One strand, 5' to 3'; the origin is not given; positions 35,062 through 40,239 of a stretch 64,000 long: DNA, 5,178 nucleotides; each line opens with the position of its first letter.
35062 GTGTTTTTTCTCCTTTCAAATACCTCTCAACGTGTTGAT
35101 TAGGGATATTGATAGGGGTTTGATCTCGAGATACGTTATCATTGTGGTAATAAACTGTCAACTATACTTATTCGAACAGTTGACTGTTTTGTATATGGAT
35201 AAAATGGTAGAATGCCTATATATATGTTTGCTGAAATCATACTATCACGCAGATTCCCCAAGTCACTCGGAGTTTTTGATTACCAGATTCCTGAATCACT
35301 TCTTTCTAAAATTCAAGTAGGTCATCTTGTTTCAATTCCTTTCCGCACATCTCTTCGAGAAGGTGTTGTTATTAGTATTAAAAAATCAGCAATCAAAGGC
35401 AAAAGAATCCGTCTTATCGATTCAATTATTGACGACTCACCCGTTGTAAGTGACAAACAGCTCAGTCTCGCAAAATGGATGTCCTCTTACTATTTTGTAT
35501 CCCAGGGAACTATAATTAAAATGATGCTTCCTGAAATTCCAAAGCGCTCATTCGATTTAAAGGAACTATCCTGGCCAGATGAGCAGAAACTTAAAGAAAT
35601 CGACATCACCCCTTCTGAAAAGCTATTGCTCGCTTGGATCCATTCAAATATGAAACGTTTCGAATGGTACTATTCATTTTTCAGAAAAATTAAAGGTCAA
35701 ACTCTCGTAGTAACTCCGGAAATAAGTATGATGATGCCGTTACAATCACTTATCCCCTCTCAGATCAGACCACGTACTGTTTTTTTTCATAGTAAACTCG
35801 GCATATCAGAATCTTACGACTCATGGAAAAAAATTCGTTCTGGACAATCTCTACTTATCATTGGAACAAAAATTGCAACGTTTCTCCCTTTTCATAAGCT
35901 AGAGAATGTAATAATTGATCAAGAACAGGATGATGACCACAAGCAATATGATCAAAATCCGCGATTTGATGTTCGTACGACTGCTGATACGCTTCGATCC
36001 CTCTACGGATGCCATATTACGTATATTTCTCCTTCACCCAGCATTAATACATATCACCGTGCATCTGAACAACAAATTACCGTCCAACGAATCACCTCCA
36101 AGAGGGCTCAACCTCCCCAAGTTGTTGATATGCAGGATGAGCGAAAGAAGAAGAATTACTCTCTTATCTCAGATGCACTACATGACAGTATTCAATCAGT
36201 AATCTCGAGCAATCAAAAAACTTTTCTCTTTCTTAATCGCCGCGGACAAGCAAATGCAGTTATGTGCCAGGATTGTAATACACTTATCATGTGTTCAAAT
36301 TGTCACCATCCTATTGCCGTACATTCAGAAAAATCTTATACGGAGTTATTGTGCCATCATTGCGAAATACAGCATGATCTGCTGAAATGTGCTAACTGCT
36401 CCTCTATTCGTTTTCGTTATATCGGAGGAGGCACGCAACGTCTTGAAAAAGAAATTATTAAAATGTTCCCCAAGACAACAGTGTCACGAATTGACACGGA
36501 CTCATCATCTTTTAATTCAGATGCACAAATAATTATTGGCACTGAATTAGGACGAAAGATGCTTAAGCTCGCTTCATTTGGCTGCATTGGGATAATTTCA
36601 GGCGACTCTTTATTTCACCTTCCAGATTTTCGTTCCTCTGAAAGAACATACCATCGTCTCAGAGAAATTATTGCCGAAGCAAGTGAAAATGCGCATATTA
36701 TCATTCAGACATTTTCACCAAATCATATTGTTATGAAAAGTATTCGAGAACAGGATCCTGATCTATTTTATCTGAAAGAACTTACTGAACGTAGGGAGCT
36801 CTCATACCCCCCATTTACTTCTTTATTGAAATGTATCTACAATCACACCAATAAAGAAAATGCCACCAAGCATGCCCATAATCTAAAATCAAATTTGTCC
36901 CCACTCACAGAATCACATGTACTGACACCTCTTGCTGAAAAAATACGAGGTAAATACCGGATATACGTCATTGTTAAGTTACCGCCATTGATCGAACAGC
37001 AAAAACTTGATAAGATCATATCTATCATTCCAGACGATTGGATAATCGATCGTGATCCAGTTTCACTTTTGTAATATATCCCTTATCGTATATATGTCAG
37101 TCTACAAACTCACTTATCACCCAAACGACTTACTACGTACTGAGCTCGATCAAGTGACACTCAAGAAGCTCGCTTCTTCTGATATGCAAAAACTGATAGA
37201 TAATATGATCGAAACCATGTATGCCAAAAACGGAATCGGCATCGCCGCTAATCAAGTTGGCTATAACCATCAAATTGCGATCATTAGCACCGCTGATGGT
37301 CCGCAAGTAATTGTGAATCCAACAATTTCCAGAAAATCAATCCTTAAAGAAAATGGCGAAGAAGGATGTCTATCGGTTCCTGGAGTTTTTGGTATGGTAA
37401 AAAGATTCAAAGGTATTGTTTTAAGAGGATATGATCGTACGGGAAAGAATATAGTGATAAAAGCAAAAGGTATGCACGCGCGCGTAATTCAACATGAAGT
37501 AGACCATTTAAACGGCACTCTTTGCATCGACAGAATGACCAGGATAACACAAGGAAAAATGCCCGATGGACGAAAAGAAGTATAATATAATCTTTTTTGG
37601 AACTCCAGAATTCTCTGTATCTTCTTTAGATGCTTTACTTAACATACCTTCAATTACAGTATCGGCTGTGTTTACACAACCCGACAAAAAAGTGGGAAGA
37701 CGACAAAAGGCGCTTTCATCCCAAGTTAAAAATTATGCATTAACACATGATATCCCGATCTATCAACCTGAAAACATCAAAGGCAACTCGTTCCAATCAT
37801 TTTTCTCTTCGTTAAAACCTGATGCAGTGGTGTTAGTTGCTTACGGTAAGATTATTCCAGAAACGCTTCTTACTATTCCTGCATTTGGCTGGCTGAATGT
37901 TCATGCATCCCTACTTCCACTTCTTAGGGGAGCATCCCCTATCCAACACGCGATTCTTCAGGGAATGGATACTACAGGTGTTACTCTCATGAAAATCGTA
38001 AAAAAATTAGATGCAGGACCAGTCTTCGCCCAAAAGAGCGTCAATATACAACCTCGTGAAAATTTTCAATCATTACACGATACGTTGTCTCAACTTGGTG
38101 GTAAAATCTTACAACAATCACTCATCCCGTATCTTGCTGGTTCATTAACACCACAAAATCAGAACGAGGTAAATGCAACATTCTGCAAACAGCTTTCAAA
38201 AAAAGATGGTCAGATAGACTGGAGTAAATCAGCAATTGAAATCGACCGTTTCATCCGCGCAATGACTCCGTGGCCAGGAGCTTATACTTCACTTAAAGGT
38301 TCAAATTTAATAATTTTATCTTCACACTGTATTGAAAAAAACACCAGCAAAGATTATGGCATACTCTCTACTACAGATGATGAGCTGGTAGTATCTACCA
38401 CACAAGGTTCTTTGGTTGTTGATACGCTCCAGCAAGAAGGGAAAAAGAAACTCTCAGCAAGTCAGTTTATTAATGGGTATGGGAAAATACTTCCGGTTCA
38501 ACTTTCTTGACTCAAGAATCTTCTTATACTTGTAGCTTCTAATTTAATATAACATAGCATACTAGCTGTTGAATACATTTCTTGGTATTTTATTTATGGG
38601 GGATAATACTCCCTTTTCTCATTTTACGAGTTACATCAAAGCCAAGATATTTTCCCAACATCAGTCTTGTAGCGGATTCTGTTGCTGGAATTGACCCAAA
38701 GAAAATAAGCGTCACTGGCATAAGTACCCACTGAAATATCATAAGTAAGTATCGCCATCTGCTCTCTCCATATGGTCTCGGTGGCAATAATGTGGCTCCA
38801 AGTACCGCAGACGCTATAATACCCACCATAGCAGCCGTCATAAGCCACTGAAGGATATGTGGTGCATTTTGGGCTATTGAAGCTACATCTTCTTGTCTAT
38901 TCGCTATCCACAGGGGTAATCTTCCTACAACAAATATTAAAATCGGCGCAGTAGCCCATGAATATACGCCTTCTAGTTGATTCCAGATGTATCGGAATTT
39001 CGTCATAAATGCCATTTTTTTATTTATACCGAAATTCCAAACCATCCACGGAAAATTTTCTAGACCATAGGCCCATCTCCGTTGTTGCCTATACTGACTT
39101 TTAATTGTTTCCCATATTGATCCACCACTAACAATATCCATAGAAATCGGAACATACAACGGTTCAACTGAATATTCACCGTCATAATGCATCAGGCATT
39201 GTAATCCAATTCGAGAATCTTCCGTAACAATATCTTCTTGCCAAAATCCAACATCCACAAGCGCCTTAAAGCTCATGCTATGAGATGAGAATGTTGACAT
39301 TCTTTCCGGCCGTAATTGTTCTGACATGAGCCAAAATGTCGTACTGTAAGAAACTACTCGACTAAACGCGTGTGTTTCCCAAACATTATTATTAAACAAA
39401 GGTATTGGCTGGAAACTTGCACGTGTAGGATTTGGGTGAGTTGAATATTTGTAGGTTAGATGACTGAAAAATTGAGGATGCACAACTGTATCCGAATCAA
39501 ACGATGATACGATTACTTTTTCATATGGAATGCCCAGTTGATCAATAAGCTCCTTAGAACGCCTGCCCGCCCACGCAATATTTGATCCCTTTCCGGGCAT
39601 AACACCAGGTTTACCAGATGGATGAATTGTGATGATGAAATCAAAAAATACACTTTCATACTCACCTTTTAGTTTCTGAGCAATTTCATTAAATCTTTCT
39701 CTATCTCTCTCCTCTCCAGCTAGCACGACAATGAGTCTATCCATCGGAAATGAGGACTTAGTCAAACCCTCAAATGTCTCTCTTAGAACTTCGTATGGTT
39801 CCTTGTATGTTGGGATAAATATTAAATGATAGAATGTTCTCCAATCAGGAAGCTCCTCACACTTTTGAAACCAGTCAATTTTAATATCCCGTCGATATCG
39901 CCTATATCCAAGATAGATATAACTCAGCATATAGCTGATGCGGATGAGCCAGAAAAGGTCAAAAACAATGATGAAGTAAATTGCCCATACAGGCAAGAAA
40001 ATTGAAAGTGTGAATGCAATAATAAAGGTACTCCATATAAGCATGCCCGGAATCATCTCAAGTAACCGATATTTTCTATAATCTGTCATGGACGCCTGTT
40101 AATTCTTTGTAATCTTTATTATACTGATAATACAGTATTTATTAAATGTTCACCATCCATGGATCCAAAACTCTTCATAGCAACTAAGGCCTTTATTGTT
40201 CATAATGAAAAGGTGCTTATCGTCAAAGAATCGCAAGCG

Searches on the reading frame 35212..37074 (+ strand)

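Call 8: search_protein_families(library=pfam, proteins=[window:35212-37074:+], max_evalue=0.00001)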
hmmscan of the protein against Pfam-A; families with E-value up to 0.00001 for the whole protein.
window:35212-37074:+ (620 aa): 1 family
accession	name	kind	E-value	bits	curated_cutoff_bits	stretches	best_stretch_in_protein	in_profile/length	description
PF17764.6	PriA_3primeBD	-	5.9e-23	81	22.7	1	20-107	10-96/96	3'DNA-binding domain (3'BD)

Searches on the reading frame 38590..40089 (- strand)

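Call 8: search_protein_families(library=pfam, proteins=[window:38590-40089:-], max_evalue=0.00001)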
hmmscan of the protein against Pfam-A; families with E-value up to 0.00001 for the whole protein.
window:38590-40089:- (499 aa): 1 family
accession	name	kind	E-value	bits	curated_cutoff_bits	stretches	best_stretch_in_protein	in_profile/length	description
PF13632.12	Glyco_trans_2_3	-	1e-11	45.5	27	1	197-413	5-153/198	Glycosyl transferase family group 2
